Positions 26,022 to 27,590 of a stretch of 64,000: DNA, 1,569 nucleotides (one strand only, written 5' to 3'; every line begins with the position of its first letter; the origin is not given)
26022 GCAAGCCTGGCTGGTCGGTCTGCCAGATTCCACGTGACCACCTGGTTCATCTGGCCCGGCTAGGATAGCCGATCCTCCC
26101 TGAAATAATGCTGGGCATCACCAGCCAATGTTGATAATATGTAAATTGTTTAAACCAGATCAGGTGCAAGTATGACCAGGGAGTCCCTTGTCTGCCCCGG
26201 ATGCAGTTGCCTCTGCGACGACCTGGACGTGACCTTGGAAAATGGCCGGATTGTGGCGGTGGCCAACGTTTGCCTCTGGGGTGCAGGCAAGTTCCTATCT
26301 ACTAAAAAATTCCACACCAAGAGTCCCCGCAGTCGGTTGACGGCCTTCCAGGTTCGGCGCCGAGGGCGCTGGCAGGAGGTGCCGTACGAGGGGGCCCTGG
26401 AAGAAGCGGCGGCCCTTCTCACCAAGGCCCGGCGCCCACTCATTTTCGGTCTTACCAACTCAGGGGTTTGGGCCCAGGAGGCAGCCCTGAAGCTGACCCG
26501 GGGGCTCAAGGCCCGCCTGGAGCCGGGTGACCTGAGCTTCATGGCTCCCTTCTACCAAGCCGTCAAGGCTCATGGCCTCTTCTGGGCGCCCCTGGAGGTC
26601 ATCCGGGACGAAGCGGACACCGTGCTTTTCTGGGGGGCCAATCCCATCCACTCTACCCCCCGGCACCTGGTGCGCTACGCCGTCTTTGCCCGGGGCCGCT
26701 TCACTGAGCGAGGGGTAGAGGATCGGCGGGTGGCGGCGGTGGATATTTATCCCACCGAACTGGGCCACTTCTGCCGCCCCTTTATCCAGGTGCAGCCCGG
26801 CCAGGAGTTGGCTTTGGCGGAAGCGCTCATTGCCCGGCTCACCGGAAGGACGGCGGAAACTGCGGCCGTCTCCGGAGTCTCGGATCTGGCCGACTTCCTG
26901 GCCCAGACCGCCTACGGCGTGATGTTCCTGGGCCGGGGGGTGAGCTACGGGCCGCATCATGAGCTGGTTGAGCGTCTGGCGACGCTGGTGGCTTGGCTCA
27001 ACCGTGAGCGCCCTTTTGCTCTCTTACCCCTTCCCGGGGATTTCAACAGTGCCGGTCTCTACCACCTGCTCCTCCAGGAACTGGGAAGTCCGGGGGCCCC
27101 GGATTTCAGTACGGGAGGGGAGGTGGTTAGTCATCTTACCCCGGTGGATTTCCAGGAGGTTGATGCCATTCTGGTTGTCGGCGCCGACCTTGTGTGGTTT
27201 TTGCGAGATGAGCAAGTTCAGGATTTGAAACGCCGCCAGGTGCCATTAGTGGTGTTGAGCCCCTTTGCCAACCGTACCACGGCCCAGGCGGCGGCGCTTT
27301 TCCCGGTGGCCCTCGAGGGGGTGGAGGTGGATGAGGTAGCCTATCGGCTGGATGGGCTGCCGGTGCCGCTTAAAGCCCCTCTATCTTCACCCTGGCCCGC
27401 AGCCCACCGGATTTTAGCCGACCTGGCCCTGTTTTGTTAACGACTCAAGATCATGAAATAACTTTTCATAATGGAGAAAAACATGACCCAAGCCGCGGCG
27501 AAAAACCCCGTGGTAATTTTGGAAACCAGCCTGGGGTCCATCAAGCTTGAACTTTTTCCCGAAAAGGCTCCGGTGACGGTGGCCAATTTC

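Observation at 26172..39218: Bacterial Fwd-like plus multi-HdrA/MvhD/polyferredoxin supercluster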

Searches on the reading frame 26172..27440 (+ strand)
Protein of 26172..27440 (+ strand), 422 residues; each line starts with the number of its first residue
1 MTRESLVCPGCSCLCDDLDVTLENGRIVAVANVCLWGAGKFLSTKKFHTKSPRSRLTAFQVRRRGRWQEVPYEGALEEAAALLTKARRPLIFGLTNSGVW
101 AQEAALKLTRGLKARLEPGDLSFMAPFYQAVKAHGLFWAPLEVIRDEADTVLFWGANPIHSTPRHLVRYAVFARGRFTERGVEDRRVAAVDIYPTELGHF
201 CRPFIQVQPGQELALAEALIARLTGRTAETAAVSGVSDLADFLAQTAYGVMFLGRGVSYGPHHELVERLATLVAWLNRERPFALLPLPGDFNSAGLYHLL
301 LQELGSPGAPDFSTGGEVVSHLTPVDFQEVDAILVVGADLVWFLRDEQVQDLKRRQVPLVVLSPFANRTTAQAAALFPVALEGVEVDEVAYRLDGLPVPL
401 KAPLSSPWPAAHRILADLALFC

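Call 3: search_protein_families(library=pfam, proteins=[window:26172-27440:+], max_evalue=0.01)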
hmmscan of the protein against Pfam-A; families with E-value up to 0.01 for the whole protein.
window:26172-27440:+ (422 aa): 1 family
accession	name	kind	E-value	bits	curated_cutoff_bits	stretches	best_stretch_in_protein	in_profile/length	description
PF00205.28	TPP_enzyme_M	-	0.00022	21.4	30.4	0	76-106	1-29/137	Thiamine pyrophosphate enzyme, central domain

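Call 5: search_protein_families(library=ncbifam, proteins=[window:26172-27440:+], max_evalue=0.001)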
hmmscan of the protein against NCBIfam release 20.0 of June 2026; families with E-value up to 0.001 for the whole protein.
window:26172-27440:+ (422 aa): 2 families
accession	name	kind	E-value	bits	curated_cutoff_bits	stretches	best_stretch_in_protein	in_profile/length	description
TIGR03129.1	one_C_dehyd_B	equivalog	4.1e-83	279.2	327.8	1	6-418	2-417/421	formylmethanofuran dehydrogenase subunit B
NF041323.1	Nitr_red_NasA_Halo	equivalog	2.1e-05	23.3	1000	1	55-226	51-224/673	assimilatory nitrate reductase NasA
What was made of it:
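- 26172..27440 (+): FwdB-like protein (422 aa). It has the FwdB fold and keeps the N-terminal [4Fe-4S] cysteines (C8, C11, C15, C34). The catalytic Cys/Sec-His is replaced by Phe-Met, and the aligned Arg by Pro. TIGR03129 scores 279 bits, below the 327.8 cut-off (call 5).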

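Call 8: find_encoding_contigs(protein=window:26172-27440:+, flank=10000, max_places=6)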
Protein window:26172-27440:+ (422 aa): 1 contig read that carries it; 1 place shown.
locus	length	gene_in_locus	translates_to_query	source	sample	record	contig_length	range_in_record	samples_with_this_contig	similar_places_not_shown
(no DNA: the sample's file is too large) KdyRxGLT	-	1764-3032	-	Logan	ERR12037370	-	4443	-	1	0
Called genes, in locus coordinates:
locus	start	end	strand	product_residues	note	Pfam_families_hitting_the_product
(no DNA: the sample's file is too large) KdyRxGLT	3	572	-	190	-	?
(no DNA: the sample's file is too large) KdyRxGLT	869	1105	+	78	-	-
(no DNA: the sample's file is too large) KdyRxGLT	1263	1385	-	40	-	-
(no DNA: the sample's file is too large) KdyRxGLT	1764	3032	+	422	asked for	-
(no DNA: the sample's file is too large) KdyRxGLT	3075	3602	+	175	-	PF00160:Pro_isomerase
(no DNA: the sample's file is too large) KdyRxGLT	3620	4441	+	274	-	?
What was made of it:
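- Tried and rejected: It returned only a 4.4-kb contig without DNA (call 8).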

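Call 9: find_homologous_proteins(query=window:26172-27440:+, max_evalue=1e-10)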
Query window:26172-27440:+ (422 aa): 258 proteins with E <= 1e-10 among 8000 candidates; the best 120 are listed.
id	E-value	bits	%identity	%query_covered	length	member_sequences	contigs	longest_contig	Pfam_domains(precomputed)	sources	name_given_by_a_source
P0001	3.2e-271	917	96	100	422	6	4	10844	-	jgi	jgi:formylmethanofuran dehydrogenase subunit B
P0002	2.0e-266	902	94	100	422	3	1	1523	-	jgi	jgi:formylmethanofuran dehydrogenase subunit B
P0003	4.7e-260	881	92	100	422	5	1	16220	-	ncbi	-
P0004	3.1e-254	861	90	100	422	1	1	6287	-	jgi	jgi:formylmethanofuran dehydrogenase subunit B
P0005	3.9e-240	815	85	100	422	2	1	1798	-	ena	-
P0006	1.1e-237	807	85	100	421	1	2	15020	-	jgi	jgi:formylmethanofuran dehydrogenase subunit B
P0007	1.0e-236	804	84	100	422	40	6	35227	-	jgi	jgi:formylmethanofuran dehydrogenase subunit B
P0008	1.3e-236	803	84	100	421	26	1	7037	-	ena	-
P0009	8.5e-236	801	85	100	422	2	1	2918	-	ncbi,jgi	-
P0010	1.4e-235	800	84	100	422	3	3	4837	-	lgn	-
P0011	1.2e-234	797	84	100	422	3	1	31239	-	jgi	jgi:formylmethanofuran dehydrogenase subunit B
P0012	1.7e-233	793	82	100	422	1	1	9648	-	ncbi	ncbi:MAG: hypothetical protein WAU47_00900 [Desulfobaccales bacterium]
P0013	3.6e-233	792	82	100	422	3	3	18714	-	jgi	jgi:formylmethanofuran dehydrogenase subunit B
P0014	1.5e-232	790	82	100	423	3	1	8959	-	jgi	-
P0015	6.3e-232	788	83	100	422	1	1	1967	-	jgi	-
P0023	1.8e-228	777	81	100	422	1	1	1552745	-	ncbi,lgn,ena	-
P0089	2.0e-173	595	62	100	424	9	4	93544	PF00384.28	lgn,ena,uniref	uniref:Molybdopterin oxidoreductase domain-containing protein n=1 Tax=Desulfobacca acetoxidans TaxID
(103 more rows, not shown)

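Call 10: find_encoding_contigs(protein=P0089, flank=10000, max_places=2)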
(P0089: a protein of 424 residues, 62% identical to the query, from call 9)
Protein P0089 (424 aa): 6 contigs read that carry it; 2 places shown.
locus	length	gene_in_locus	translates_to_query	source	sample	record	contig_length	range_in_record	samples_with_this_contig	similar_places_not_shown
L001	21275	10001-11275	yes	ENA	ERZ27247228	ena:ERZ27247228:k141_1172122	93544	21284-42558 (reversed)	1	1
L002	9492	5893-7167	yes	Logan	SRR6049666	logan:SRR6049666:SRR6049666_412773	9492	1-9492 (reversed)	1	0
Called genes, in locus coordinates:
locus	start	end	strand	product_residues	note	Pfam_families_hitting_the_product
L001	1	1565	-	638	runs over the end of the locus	PF01950:FBPase_3, PF04198:Sugar-bind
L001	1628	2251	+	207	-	-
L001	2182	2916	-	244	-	PF22544:HYDIN_VesB_CFA65-like_Ig, PF07610:DUF1573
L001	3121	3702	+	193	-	PF00475:IGPD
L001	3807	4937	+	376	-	-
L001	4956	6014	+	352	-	PF00149:Metallophos (weak)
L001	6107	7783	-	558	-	PF13167:GTP-bdg_N, PF16360:GTP-bdg_M, PF01926:MMR_HSR1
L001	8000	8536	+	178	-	-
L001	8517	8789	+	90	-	PF09723:Zn_ribbon_8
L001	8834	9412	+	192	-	PF20362:DUF6657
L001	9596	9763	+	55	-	-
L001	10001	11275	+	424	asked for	PF00384:Molybdopterin (weak)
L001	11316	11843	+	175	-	PF00160:Pro_isomerase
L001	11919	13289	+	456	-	PF07969:Amidohydro_3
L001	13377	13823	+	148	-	PF04060:FeS, PF12838:Fer4_7 (weak), PF12837:Fer4_6 (weak), PF00037:Fer4 (weak)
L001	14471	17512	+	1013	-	PF00890:FAD_binding_2 (weak), PF01266:DAO (weak), PF07992:Pyr_redox_2 (weak), PF12831:FAD_oxidored, PF07992:Pyr_redox_2, PF12831:FAD_oxidored (weak), PF13450:NAD_binding_8 (weak), PF14697:Fer4_21 (weak), +17 more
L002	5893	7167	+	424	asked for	PF00384:Molybdopterin (weak)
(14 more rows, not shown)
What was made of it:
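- The cluster is also present on a contig carrying a FwdB-like protein that UniRef attributes to Desulfobacca acetoxidans (calls 9, 10).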

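Call 11: find_encoding_contigs(protein=P0023, flank=10000, max_places=2)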
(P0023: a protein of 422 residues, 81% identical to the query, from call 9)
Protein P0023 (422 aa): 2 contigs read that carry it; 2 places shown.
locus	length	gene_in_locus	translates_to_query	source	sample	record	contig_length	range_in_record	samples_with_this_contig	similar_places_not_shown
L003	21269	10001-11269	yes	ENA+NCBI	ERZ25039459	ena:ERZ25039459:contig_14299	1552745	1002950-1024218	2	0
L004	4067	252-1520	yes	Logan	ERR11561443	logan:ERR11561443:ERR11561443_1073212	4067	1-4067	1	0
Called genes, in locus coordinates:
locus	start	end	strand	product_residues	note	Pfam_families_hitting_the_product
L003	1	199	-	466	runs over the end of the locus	PF00072:Response_reg, PF00990:GGDEF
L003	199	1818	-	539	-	PF00890:FAD_binding_2, PF02910:Succ_DH_flav_C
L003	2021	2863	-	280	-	PF04909:Amidohydro_2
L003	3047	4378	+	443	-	PF01979:Amidohydro_1, PF07969:Amidohydro_3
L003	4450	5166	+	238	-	PF03740:PdxJ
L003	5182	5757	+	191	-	-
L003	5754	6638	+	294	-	PF02811:PHP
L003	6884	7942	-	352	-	PF02547:Queuosine_synth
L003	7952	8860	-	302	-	PF00781:DAGK_cat, PF19279:YegS_C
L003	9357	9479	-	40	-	-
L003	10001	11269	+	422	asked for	-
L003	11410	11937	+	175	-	PF00160:Pro_isomerase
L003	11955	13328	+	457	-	PF07969:Amidohydro_3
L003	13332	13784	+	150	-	PF04060:FeS, PF12837:Fer4_6 (faint), PF12838:Fer4_7 (faint), PF13187:Fer4_9 (faint), PF00037:Fer4 (weak), PF12797:Fer4_2 (weak)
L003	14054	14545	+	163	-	PF13183:Fer4_8, PF13237:Fer4_10 (faint), PF13534:Fer4_17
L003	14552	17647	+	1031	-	PF00890:FAD_binding_2 (weak), PF01266:DAO (weak), PF12831:FAD_oxidored (weak), PF13450:NAD_binding_8 (weak), PF00037:Fer4 (weak), PF07992:Pyr_redox_2 (weak), PF12831:FAD_oxidored (weak), PF13450:NAD_binding_8 (weak), +15 more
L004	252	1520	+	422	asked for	-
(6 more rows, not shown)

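Call 13: search_solved_structures(query=window:26172-27440:+, max_evalue=0.01, show_alignments=2)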
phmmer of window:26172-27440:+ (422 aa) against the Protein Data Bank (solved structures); distinct sequences matched with E-value up to 0.01: 6.
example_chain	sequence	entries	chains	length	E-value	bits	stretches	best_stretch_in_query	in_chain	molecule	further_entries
9sfi_Q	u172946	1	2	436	3.2e-55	190.9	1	5-407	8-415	Molybdopterin oxidoreductase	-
8rja_B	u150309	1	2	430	8e-51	176.4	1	6-414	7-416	Formylmethanofuran dehydrogenase subunit B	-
5t5i_B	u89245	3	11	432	3.2e-49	171.1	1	5-414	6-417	Tungsten formylmethanofuran dehydrogenase subunit B | Tungsten formylmethanofuran dehydrogenase subunit fwdB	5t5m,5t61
9sw6_J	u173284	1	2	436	1.3e-46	162.5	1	5-411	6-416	formylmethanofuran dehydrogenase subunit B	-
7bkb_H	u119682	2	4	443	3.6e-40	141.3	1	4-407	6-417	Formylmethanofuran dehydrogenase, subunit B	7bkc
7q5y_A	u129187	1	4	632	0.0001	24.6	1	266-384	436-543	NADH dehydrogenase I chain G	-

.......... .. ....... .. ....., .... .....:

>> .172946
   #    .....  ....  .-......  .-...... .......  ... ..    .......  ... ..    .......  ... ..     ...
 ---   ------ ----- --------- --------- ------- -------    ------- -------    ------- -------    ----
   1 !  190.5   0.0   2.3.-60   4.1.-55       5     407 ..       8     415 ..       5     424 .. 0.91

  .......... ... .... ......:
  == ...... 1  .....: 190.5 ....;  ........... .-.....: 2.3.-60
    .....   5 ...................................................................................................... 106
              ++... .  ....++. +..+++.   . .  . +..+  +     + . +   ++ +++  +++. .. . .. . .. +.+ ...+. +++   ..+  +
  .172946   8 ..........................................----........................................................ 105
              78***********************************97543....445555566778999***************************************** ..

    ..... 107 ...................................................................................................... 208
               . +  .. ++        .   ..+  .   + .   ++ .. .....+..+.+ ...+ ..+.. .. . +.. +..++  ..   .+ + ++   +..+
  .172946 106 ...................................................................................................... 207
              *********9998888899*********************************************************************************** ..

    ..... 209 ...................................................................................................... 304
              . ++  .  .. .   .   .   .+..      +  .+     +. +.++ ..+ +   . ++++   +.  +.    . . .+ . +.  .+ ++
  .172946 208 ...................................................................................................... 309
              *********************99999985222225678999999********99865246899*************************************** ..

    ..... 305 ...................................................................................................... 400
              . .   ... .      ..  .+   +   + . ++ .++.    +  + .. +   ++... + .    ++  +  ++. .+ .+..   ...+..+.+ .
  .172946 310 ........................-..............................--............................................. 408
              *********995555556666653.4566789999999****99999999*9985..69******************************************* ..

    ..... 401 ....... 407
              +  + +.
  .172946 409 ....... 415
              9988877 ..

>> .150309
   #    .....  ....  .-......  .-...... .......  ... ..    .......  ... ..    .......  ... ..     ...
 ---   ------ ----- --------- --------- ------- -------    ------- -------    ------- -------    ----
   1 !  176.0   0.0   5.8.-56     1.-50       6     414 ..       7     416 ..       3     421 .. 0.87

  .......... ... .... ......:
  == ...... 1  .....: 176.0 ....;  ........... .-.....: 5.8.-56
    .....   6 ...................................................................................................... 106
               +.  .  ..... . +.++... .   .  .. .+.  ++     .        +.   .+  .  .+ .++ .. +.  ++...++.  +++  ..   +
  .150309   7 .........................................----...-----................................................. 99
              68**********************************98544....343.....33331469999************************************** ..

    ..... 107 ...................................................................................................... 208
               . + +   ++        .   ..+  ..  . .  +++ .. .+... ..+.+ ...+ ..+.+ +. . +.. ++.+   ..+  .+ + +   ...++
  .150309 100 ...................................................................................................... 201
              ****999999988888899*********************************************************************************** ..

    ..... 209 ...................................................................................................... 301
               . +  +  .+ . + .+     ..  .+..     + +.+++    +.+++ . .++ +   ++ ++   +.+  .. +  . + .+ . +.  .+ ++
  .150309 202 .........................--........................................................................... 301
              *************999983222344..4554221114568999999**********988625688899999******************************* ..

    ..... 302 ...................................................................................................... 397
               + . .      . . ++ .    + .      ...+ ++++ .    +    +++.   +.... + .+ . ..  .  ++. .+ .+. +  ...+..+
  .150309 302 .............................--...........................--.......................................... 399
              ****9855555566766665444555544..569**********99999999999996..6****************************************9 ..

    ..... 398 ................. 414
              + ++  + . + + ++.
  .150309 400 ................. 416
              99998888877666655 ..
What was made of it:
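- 26172..27440 (+): Alignments to solved FwdB show 'SVXHGP' against 'SFMAP' (call 13).
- Checked: 26172-27440, FwdB-like: TIGR03129 4e-83 (call 5); solved FwdB/FmdB chains 1e-40 to 3e-55 (call 13).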

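Call 67: find_encoding_contigs(protein=P0001, flank=10000, max_places=3)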
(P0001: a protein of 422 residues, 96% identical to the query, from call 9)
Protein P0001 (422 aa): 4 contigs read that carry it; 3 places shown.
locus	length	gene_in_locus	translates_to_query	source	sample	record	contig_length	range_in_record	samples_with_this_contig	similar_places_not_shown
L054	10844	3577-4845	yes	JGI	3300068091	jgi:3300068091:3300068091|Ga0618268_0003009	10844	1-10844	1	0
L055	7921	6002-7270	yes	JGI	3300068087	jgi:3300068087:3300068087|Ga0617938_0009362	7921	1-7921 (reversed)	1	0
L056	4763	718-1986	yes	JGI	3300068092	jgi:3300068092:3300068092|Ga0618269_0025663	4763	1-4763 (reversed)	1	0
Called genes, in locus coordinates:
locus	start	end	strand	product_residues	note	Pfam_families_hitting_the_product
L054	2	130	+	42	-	?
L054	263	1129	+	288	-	PF02811:PHP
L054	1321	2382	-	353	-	PF02547:Queuosine_synth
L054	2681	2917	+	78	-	-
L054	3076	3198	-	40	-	-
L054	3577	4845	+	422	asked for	-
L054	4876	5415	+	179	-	PF00160:Pro_isomerase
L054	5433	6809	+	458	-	PF07969:Amidohydro_3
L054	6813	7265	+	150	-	PF04060:FeS, PF12837:Fer4_6 (faint), PF12838:Fer4_7 (faint), PF00037:Fer4 (weak), PF12797:Fer4_2 (weak)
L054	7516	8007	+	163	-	PF13183:Fer4_8, PF13237:Fer4_10 (faint), PF13534:Fer4_17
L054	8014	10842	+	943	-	?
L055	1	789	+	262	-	?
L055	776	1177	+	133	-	PF02130:YbeY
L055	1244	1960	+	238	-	PF03740:PdxJ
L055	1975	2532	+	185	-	-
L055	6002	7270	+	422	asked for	-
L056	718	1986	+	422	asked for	-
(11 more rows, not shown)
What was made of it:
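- Checked: Orthologues are uninterrupted at 1013-1031 aa (calls 10, 11, 67).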
